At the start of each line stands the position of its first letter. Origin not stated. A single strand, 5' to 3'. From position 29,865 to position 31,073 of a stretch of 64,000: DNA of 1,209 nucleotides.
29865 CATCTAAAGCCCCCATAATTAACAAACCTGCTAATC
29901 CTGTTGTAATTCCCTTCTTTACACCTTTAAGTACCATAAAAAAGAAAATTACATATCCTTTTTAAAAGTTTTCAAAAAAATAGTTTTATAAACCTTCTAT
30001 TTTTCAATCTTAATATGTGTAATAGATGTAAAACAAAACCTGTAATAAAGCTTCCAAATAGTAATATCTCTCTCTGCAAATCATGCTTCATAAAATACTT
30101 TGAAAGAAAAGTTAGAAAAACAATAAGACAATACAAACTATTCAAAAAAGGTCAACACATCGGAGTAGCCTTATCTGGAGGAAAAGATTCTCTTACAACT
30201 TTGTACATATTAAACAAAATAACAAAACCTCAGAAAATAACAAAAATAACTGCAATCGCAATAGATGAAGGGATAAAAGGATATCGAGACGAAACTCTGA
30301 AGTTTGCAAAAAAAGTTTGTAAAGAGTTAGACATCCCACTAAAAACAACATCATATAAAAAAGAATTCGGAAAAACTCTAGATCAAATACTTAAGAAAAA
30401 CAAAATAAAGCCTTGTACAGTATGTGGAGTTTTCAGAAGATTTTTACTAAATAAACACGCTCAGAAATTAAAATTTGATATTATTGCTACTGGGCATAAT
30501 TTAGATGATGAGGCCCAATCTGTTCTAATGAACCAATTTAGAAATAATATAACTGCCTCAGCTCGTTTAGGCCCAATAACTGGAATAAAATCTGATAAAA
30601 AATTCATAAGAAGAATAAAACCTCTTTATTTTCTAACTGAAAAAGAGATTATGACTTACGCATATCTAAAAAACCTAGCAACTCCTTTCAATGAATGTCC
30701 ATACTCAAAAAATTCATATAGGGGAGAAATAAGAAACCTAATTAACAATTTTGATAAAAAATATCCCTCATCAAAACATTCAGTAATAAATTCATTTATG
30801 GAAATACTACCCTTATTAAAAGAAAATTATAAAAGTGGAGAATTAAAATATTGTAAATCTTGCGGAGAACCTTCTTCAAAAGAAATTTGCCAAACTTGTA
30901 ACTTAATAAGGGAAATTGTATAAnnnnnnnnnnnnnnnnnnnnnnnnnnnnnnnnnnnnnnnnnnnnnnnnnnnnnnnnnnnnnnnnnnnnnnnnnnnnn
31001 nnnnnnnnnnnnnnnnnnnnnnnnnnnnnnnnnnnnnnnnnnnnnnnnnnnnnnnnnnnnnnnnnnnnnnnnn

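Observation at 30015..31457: TtuA/NcsA-type tRNA thiolase coupled to a PQ-loop membrane protein and a GlyGly-ended Ubl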

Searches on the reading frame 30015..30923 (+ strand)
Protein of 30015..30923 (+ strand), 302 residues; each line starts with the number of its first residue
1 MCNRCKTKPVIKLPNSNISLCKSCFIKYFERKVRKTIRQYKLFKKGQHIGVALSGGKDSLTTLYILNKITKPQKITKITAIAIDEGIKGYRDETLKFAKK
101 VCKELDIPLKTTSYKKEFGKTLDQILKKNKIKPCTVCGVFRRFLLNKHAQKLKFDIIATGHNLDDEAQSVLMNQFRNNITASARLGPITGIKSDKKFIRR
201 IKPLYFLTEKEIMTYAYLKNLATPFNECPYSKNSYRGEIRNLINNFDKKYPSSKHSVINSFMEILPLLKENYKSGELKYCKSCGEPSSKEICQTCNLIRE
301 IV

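Call 3: search_protein_families(library=pfam, proteins=[window:30015-30923:+], max_evalue=0.01)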
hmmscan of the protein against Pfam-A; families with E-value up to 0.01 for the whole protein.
window:30015-30923:+ (302 aa): 8 families
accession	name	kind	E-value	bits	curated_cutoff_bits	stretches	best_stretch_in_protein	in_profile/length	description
PF01171.26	ATP_bind_3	-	1.4e-18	67.7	27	1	49-240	2-180/182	PP-loop family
PF03054.22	tRNA_Me_trans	-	3.1e-10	40.5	20.6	1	48-164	2-129/202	tRNA methyl transferase HUP domain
PF01507.26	PAPS_reduct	-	4.1e-08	33.9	22.5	1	51-221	4-154/175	Phosphoadenosine phosphosulfate reductase domain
PF22082.2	TtuA_LIM_N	-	2.3e-07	31.2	27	1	2-26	2-26/26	2-thiouridine synthetase TtuA, N-terminal LIM domain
PF02540.23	NAD_synthase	-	0.00022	20.9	21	1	34-162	6-130/242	NAD synthase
PF16503.10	zn-ribbon_14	-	0.00025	20.9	34.9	1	280-299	3-22/32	Zinc-ribbon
PF06508.19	QueC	-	0.004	17.1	22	1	51-115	4-61/210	Queuosine biosynthesis protein QueC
PF24167.1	DUF7411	-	0.0062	16.6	28.7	0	49-176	3-118/194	Family of unknown function (DUF7411)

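Call 4: search_protein_families(library=ncbifam, proteins=[window:30015-30923:+], max_evalue=0.01)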
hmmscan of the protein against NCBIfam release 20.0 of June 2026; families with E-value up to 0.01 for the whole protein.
window:30015-30923:+ (302 aa): 22 families
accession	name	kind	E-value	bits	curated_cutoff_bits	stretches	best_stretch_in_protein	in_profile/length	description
NF047749.1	tRNAThiolNcsA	equivalog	1.5e-67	228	500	1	2-300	3-318/322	tRNA 2-thiolation protein NcsA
NF049949.1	tRNAsynTtuAPyrococ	equivalog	8.1e-67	225.4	450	1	2-297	3-289/292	tRNA-5-methyluridine(54) 2-sulfurtransferase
NF007972.0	PRK10696.1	equivalog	9e-33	113.8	272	1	26-266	21-253/295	tRNA 2-thiocytidine(32) synthetase TtcA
TIGR00269.1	TIGR00269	hypoth_equivalog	6e-30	103.6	62.75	1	198-301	1-104/104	TIGR00269 family protein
TIGR02432.1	lysidine_TilS_N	equivalog_domain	2e-19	70.3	93.6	1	49-241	2-185/189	tRNA lysidine(34) synthetase TilS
NF001138.1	PRK00143.1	equivalog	5.5e-10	38.7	284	1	49-166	2-126/345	tRNA 2-thiouridine(34) synthase MnmA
TIGR00268.2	TIGR00268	equivalog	2e-08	33.8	150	1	42-167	9-125/259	ATP-dependent sacrificial sulfur transferase LarE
NF010366.0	PRK13795.1-1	equivalog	8e-08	30.9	745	1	48-125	268-340/667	hypothetical protein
TIGR00420.1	trmU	equivalog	3.2e-07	29.5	236.95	1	48-162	2-126/351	tRNA 2-thiouridine(34) synthase MnmA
NF007942.0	PRK10660.1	equivalog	4.8e-07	28.9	606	1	43-221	14-177/439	tRNA lysidine(34) synthetase TilS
NF006327.0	PRK08557.1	equivalog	1.5e-06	27.3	366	1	32-138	165-267/415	hypothetical protein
NF006351.0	PRK08576.1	equivalog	7.5e-05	21.5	290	1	24-117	216-298/436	hypothetical protein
TIGR00552.1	nadE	equivalog_domain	9.4e-05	21.7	63.65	1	32-162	8-138/251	NAD(+) synthase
NF000848.1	PRK00074.1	equivalog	9.6e-05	21.2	400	1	30-170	197-332/512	glutamine-hydrolyzing GMP synthase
NF010587.0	PRK13980.1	equivalog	0.00023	20.5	255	1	31-160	16-140/267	NAD+ synthase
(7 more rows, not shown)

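Call 17: find_homologous_proteins(query=window:30015-30923:+, max_evalue=1e-20)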
Query window:30015-30923:+ (302 aa): 5102 proteins with E <= 1e-20 among 6469 candidates; the best 120 are listed.
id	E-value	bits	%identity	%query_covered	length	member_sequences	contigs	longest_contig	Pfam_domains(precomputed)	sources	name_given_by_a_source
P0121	3.6e-188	642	93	100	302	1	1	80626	PF01507.26,PF03054.23,PF01171.27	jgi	jgi:tRNA-5-methyluridine54 2-sulfurtransferase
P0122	8.9e-183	624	91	100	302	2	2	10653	PF22082.3,PF01507.26,PF03054.23,PF01171.27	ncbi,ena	-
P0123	1.1e-181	621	91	100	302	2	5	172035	PF22082.3,PF01507.26,PF03054.23,PF01171.27,PF02540.24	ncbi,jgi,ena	jgi:tRNA-5-methyluridine54 2-sulfurtransferase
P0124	3.7e-172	590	86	99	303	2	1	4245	PF22082.3,PF01507.26,PF03054.23,PF01171.27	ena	-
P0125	9.2e-171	585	86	100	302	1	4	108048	PF22082.3,PF01507.26,PF03054.23,PF01171.27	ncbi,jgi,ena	-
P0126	1.2e-169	581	84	99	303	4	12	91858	PF22082.3,PF01507.26,PF03054.23,PF01171.27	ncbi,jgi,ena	-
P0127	1.1e-168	578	83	100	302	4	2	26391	PF22082.3,PF01507.26,PF03054.23,PF01171.27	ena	-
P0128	1.5e-167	574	83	100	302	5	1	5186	PF01507.26,PF03054.23,PF01171.27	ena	-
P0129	7.6e-164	562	81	99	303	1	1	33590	PF01507.26,PF03054.23,PF16503.11,PF01171.27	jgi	-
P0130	3.8e-157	540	79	100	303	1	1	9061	PF22082.3,PF03054.23,PF01171.27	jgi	jgi:uncharacterized protein (TIGR00269 family)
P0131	2.9e-154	531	78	100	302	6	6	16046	PF01507.26,PF03054.23,PF01171.27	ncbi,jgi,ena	-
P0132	7.9e-145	500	73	97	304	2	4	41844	PF01507.26,PF01171.27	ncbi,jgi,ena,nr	ncbi:TIGR00269 family protein [archaeon]|jgi:uncharacterized protein (TIGR00269 family)|nr:TIGR00269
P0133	2.7e-141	488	70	99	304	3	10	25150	PF22082.3,PF03054.23,PF01171.27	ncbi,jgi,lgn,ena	-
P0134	3.5e-139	481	70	99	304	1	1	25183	PF22082.3,PF01507.26,PF03054.23,PF01171.27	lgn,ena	-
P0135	9.3e-138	477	70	98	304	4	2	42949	PF22082.3,PF01507.26,PF01171.27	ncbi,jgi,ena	-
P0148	6.3e-125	435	62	99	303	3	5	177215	PF22082.3,PF01507.26,PF03054.23,PF01171.27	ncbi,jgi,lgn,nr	ncbi:TIGR00269 family protein [Candidatus Woesearchaeota archaeon]|nr:TIGR00269 family protein [Cand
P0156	2.3e-123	429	61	99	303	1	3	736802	PF03054.23,PF01171.27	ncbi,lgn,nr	ncbi:MAG: TIGR00269 family protein [Candidatus Woesearchaeota archaeon]|nr:MAG: TIGR00269 family pro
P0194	2.9e-116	406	61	99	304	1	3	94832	PF01171.27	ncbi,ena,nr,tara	ncbi:MAG: TIGR00269 family protein [Nanoarchaeota archaeon]|nr:TIGR00269 family protein [Nanoarchaeo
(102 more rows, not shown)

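Call 18: find_encoding_contigs(protein=P0126, flank=4000, max_places=2)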
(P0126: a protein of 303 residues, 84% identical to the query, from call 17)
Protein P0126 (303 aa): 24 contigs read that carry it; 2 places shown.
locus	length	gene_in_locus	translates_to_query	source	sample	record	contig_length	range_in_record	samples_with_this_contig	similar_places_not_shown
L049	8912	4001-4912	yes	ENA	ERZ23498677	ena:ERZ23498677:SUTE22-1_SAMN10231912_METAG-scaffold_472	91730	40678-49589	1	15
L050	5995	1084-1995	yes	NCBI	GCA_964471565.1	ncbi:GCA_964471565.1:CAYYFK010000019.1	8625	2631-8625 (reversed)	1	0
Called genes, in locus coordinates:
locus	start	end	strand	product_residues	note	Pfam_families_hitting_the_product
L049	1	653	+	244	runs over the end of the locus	PF01790:LGT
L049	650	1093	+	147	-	-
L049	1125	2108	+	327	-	-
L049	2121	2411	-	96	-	-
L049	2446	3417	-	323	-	-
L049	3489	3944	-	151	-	-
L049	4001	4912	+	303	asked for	PF22082:TtuA_LIM_N, PF03054:tRNA_Me_trans, PF01171:ATP_bind_3, PF01507:PAPS_reduct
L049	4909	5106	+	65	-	PF02597:ThiS (weak)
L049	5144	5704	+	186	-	-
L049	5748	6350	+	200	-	PF04893:Yip1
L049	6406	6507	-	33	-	-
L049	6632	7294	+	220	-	-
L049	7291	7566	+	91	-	PF14947:HTH_45, PF14277:DUF4364 (weak)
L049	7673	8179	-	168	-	-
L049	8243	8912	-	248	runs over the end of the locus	PF00899:ThiF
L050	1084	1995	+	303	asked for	PF22082:TtuA_LIM_N, PF03054:tRNA_Me_trans, PF01171:ATP_bind_3, PF01507:PAPS_reduct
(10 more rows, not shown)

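Call 19: find_encoding_contigs(protein=P0134, flank=4000, max_places=2)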
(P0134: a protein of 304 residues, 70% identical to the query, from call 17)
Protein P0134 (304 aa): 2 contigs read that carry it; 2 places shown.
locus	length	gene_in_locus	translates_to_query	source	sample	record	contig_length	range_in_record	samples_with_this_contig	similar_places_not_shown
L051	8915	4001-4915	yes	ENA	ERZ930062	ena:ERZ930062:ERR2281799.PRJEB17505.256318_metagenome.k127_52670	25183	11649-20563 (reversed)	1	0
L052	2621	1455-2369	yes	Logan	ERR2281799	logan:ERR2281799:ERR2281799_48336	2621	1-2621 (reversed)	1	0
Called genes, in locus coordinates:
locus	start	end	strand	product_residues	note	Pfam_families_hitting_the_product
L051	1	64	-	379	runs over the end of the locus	PF00266:Aminotran_5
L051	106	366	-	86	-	PF09722:Xre_MbcA_ParS_C (weak)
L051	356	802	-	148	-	-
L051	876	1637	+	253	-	PF01790:LGT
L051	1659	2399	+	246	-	-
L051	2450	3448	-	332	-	-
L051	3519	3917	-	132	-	-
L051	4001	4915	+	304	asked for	PF22082:TtuA_LIM_N (weak), PF03054:tRNA_Me_trans, PF01171:ATP_bind_3, PF01507:PAPS_reduct (weak)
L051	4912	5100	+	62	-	PF02597:ThiS (weak)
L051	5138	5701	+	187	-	-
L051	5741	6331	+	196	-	PF04893:Yip1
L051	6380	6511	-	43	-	-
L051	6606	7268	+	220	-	-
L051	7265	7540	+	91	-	PF14947:HTH_45, PF14277:DUF4364 (weak)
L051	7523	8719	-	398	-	-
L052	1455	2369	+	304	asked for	PF22082:TtuA_LIM_N (weak), PF03054:tRNA_Me_trans, PF01171:ATP_bind_3, PF01507:PAPS_reduct (weak)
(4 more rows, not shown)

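Call 20: find_encoding_contigs(protein=P0125, flank=4000, max_places=2)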
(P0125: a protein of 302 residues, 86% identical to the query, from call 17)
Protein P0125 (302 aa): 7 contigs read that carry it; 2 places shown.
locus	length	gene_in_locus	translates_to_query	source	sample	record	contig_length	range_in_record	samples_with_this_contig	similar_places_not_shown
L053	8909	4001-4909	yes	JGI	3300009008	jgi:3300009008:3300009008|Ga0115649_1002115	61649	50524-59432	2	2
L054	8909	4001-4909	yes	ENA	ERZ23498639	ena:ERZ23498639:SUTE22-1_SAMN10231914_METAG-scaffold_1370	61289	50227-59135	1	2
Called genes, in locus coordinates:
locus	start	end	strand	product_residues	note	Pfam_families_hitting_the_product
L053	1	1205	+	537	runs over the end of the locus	PF02511:Thy1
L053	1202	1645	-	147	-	-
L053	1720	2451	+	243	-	PF01790:LGT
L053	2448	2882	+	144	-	-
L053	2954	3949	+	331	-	-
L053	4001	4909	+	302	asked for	PF22082:TtuA_LIM_N (weak), PF01171:ATP_bind_3, PF01507:PAPS_reduct (weak), PF03054:tRNA_Me_trans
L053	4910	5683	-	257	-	-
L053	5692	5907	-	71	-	-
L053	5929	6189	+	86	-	-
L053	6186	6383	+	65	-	PF02597:ThiS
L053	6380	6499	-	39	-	-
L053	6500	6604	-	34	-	-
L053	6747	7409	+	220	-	-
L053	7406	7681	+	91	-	PF14947:HTH_45, PF14277:DUF4364 (weak)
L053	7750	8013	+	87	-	-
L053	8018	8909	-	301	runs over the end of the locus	-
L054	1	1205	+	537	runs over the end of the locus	PF02511:Thy1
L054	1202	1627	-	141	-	-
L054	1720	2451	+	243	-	PF01790:LGT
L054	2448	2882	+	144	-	-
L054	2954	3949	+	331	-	-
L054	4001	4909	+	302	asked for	PF22082:TtuA_LIM_N (weak), PF01171:ATP_bind_3, PF01507:PAPS_reduct (weak), PF03054:tRNA_Me_trans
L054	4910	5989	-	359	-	-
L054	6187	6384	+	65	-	PF02597:ThiS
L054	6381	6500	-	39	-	-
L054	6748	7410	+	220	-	-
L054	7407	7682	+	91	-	PF14947:HTH_45, PF14277:DUF4364 (weak)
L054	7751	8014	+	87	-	-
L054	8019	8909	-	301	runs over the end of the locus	-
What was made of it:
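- A different insertion occupies the same junction in L053/L054 (call 20).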

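Call 21: find_related_loci(query=window:30015-30923:+, collection=metagenome_contigs, flank=3500)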
Query window:30015-30923:+ (302 aa) in metagenome_contigs; peptide patterns used: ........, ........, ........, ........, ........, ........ (x = any residue, [..] = any of these).
247 stretches matched a pattern; 8 encode a relative of the query (tblastn E <= 1e-3); 8 distinct loci.
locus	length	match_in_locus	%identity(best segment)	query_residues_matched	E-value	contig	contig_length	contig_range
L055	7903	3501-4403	91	1-301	0e+0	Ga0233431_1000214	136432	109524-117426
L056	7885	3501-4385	85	1-295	2e-173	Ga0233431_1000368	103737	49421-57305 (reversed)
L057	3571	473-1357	85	1-295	0e+0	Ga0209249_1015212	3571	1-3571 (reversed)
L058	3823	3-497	80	137-301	3e-92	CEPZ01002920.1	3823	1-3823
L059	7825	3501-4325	49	22-298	1e-87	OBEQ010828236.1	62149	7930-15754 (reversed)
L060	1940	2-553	59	119-301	8e-78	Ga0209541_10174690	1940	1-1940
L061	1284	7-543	50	121-299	1e-59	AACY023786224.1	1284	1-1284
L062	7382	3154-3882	26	27-273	1e-7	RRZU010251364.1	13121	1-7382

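Call 22: find_encoding_contigs(protein=P0121, flank=4000, max_places=1)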
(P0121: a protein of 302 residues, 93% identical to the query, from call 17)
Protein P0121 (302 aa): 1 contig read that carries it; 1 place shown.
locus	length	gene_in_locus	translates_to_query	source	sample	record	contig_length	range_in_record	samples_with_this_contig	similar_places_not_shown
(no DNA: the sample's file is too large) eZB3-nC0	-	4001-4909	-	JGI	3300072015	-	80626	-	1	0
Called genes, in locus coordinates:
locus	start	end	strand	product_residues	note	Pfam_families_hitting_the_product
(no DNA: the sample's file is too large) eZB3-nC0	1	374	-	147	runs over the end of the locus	-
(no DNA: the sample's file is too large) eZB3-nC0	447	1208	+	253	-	PF01790:LGT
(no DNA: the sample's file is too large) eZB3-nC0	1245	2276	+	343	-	-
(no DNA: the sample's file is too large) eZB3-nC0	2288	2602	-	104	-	-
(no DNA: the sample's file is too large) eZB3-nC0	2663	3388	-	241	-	-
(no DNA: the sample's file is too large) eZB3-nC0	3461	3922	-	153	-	-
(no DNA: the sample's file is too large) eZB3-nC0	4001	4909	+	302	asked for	PF01171:ATP_bind_3, PF01507:PAPS_reduct (weak), PF03054:tRNA_Me_trans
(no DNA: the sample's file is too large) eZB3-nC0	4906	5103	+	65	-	PF02597:ThiS (weak)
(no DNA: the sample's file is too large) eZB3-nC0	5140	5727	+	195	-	-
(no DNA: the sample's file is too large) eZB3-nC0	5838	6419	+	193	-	PF04893:Yip1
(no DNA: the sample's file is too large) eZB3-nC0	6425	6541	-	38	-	-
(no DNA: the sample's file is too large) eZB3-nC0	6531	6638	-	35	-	-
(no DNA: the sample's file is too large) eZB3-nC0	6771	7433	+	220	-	-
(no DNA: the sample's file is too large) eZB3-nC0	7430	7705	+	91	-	PF14947:HTH_45, PF14277:DUF4364 (weak)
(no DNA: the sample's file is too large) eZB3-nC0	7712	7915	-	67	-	-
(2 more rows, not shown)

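Call 23: find_encoding_contigs(protein=P0123, flank=4000, max_places=2)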
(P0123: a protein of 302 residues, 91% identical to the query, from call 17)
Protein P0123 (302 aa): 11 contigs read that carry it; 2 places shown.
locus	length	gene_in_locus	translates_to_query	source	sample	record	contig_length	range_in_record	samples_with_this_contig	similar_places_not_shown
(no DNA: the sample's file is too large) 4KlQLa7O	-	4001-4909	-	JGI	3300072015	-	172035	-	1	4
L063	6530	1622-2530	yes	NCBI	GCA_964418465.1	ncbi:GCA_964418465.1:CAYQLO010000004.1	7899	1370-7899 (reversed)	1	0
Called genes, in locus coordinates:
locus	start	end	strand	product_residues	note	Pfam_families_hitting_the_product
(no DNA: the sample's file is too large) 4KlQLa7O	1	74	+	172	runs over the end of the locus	PF07314:Lit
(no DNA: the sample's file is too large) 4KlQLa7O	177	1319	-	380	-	PF00266:Aminotran_5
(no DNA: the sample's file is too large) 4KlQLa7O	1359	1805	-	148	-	-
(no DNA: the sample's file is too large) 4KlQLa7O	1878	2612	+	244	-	PF01790:LGT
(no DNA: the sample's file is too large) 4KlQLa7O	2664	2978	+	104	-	-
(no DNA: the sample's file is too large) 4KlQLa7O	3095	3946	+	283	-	PF13098:Thioredoxin_2 (faint), PF13462:Thioredoxin_4, PF01323:DSBA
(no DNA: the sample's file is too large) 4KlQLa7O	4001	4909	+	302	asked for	PF22082:TtuA_LIM_N (weak), PF02540:NAD_synthase (weak), PF01171:ATP_bind_3, PF01507:PAPS_reduct, PF03054:tRNA_Me_trans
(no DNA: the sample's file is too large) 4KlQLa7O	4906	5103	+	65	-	PF02597:ThiS (weak)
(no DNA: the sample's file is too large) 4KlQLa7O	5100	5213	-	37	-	-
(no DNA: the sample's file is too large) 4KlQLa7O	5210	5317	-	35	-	-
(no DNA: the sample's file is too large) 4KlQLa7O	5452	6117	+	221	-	-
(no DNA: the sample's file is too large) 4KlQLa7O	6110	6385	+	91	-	PF14947:HTH_45, PF14277:DUF4364 (weak)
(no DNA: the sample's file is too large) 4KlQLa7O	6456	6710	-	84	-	-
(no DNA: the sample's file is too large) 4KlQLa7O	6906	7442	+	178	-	PF00085:Thioredoxin (weak), PF13098:Thioredoxin_2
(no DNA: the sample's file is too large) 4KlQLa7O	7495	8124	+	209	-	PF00990:GGDEF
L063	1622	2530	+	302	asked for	PF22082:TtuA_LIM_N (weak), PF02540:NAD_synthase (weak), PF01171:ATP_bind_3, PF01507:PAPS_reduct, PF03054:tRNA_Me_trans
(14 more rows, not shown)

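Call 24: find_encoding_contigs(protein=P0127, flank=4000, max_places=1)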
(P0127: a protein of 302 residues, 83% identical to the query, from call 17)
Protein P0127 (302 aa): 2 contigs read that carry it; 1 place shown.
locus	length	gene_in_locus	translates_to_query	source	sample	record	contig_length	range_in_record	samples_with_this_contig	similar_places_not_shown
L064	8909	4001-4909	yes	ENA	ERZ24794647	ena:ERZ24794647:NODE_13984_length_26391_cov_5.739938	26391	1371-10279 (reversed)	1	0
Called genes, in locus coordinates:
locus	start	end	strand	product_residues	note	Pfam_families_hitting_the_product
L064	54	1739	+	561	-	PF02511:Thy1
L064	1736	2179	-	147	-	-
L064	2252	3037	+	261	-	PF01790:LGT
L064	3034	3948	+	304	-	PF03227:GILT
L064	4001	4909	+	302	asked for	PF22082:TtuA_LIM_N (weak), PF01171:ATP_bind_3, PF01507:PAPS_reduct (weak), PF03054:tRNA_Me_trans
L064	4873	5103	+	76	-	PF02597:ThiS (weak)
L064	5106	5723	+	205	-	-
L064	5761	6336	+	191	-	-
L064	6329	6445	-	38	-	-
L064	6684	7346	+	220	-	-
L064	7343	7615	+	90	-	PF14947:HTH_45, PF14277:DUF4364 (weak)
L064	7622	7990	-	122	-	-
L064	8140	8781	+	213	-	PF13098:Thioredoxin_2, PF13462:Thioredoxin_4, PF01323:DSBA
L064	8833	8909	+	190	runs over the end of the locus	PF00990:GGDEF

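Call 25: find_encoding_contigs(protein=P0129, flank=4000, max_places=1)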
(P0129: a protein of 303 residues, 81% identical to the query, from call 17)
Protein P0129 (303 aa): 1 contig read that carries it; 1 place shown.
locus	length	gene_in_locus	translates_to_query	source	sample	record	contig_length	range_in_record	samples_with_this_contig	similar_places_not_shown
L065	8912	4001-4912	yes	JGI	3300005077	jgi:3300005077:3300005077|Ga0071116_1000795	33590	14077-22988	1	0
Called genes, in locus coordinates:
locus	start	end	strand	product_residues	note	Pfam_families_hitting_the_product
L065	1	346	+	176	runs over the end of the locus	PF07314:Lit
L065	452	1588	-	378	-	PF00266:Aminotran_5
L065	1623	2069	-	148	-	-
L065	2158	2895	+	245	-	PF01790:LGT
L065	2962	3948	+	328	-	-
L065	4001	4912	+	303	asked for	PF03054:tRNA_Me_trans, PF01171:ATP_bind_3, PF01507:PAPS_reduct, PF16503:zn-ribbon_14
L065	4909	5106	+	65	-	PF02597:ThiS (weak)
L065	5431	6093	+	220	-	-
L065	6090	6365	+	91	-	PF14947:HTH_45, PF14277:DUF4364 (weak)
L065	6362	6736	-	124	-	-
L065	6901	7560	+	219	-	PF13098:Thioredoxin_2 (weak), PF13462:Thioredoxin_4, PF01323:DSBA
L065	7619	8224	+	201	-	PF00990:GGDEF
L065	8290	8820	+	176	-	-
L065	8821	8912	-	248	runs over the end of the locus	PF00899:ThiF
